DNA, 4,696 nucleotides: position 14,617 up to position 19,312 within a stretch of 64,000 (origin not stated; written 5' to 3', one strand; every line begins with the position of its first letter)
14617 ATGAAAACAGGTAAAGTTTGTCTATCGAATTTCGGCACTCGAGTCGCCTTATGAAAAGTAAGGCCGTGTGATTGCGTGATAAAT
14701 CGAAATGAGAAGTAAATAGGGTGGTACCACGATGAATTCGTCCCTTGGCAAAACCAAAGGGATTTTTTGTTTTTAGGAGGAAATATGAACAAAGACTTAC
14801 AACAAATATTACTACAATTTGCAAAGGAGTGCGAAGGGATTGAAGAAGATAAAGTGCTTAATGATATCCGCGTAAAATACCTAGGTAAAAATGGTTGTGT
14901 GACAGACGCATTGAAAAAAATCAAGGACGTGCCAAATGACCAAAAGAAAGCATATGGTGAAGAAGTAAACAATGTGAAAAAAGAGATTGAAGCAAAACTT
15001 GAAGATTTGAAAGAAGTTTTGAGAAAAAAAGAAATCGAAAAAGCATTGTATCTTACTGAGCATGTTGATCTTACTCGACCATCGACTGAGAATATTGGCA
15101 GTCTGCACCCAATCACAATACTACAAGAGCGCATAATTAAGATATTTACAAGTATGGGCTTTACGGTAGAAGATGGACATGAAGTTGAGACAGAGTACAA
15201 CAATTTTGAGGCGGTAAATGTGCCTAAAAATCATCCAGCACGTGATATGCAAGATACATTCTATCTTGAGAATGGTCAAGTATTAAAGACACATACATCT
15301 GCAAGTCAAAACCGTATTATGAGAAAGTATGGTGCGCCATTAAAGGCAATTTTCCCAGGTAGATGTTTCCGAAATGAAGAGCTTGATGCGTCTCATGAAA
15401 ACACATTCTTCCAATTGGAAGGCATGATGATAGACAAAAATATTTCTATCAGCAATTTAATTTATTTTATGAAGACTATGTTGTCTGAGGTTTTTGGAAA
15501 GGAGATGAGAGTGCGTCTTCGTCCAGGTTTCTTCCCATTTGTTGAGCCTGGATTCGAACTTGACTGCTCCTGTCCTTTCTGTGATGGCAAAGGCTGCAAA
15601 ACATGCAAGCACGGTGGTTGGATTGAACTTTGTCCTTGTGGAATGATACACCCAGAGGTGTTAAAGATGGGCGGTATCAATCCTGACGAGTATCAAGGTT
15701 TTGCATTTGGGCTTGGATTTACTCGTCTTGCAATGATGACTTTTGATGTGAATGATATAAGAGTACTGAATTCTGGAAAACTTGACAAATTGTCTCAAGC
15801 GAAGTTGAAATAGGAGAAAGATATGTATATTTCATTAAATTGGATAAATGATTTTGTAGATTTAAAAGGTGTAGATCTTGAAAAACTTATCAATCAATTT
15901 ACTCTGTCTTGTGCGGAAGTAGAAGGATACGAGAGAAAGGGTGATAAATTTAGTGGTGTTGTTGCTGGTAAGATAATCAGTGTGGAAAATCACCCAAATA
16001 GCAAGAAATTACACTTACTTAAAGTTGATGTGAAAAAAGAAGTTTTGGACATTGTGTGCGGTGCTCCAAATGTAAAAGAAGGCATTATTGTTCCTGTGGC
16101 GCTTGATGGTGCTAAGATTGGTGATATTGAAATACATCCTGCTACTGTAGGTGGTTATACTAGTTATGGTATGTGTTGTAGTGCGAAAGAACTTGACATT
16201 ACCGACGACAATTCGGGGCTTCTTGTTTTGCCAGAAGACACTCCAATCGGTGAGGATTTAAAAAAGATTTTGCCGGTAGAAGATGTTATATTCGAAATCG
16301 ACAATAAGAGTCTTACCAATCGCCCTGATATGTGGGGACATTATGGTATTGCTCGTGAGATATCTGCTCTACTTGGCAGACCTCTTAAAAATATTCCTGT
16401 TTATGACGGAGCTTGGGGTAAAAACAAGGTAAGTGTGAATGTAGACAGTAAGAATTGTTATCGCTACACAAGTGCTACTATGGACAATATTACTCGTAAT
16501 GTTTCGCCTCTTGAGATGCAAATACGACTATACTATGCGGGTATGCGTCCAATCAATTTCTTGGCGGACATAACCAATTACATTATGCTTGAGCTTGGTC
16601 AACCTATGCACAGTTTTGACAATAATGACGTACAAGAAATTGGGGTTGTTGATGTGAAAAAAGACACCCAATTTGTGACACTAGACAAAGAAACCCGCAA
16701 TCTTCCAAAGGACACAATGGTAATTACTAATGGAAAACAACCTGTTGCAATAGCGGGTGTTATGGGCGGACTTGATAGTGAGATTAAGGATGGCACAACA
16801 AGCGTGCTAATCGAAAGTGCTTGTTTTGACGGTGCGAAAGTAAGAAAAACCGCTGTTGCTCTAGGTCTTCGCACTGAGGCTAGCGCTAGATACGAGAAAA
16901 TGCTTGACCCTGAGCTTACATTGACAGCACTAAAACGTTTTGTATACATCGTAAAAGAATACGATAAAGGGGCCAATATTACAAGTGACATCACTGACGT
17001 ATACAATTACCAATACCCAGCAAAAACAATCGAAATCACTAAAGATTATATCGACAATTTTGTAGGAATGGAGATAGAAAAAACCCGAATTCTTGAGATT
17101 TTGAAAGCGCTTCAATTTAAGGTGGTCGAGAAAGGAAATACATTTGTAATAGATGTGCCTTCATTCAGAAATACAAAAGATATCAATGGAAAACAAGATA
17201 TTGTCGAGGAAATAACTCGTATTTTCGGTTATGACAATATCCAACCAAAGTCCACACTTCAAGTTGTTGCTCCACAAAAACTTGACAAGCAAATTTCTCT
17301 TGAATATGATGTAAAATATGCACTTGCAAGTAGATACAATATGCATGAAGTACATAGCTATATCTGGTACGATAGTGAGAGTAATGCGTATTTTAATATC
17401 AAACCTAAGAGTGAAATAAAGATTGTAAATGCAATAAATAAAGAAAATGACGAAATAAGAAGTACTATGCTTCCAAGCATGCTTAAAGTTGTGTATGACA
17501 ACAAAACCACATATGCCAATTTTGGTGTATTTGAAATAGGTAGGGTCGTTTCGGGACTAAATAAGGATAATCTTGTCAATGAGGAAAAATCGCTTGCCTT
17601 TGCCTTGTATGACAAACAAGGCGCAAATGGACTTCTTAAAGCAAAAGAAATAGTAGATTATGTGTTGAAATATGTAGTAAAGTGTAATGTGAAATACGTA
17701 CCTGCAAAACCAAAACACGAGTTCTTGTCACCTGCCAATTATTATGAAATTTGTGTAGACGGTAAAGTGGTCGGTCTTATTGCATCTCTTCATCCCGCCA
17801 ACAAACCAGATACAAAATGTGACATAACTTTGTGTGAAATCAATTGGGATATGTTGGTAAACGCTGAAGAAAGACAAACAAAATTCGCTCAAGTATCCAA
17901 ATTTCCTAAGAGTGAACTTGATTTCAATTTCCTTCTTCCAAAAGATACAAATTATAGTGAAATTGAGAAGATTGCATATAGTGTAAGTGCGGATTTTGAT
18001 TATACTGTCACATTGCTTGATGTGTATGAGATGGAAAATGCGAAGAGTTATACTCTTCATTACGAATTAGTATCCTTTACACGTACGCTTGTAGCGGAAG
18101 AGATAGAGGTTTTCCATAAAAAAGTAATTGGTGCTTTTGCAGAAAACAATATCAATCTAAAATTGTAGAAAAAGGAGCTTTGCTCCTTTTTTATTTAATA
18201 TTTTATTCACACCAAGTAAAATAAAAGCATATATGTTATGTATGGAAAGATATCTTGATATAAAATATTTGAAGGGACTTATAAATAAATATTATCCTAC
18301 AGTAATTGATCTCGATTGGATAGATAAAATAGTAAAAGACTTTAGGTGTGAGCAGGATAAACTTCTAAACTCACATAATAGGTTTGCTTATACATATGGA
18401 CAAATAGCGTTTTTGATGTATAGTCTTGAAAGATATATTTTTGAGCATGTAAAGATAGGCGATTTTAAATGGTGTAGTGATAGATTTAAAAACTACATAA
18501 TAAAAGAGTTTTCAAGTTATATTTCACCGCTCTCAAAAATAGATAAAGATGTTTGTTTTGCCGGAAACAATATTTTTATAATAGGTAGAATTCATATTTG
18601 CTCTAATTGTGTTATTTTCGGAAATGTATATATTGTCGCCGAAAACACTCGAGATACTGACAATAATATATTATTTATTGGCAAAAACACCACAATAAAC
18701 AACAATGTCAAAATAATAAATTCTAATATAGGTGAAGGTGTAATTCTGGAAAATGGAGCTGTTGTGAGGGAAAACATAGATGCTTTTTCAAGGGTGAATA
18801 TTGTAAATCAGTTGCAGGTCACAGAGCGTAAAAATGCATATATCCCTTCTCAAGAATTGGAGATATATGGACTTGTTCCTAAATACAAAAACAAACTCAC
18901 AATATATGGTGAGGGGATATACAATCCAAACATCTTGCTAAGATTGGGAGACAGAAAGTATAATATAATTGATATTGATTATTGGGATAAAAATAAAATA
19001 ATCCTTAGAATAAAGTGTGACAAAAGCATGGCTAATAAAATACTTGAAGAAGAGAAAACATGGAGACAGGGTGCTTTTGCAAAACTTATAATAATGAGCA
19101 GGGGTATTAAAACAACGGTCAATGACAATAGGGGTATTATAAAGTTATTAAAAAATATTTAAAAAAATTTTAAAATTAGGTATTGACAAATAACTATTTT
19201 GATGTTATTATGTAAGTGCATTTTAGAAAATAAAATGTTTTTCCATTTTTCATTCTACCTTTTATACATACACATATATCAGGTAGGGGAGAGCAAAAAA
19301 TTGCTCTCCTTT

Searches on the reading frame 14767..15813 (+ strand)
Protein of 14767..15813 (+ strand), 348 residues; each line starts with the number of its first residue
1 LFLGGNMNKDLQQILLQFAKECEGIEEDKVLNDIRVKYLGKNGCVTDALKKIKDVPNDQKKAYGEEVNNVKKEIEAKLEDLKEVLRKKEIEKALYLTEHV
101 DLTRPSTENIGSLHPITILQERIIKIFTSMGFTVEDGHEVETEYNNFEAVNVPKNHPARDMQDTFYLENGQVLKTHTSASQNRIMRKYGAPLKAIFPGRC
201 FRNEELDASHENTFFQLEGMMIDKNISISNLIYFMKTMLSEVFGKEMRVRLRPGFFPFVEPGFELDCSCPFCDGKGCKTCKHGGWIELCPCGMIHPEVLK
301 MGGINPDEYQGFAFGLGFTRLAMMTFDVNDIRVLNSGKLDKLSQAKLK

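Call 15: search_protein_families(library=pfam, proteins=[window:14767-15813:+], max_evalue=0.001)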
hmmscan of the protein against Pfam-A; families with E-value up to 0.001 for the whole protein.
window:14767-15813:+ (348 aa): 2 families
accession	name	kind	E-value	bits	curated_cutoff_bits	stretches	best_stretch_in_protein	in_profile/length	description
PF01409.25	tRNA-synt_2d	-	2.8e-84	282.9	19.8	1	106-344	9-245/246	tRNA synthetases class II core domain (F)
PF02912.23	Phe_tRNA-synt_N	-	1.3e-19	70.3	22.3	1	29-94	4-69/69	Aminoacyl tRNA synthetase class II, N-terminal domain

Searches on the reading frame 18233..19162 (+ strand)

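Call 3: search_protein_families(library=pfam, proteins=[window:18233-19162:+], max_evalue=1)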
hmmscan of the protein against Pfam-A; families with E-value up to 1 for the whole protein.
window:18233-19162:+ (309 aa): 3 families
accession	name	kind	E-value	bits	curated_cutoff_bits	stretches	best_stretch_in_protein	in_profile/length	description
PF00132.30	Hexapep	-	0.018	15.1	27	1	149-179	4-35/36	Bacterial transferase hexapeptide (six repeats)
PF25084.1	LbH_EIF2B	-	0.044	14.2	54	1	114-196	4-87/105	EIF2B subunit epsilon LbH domain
PF25247.1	LbH_GLGC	-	0.14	12.5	27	1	122-207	45-133/135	GLGC left-handed parallel beta-helix domain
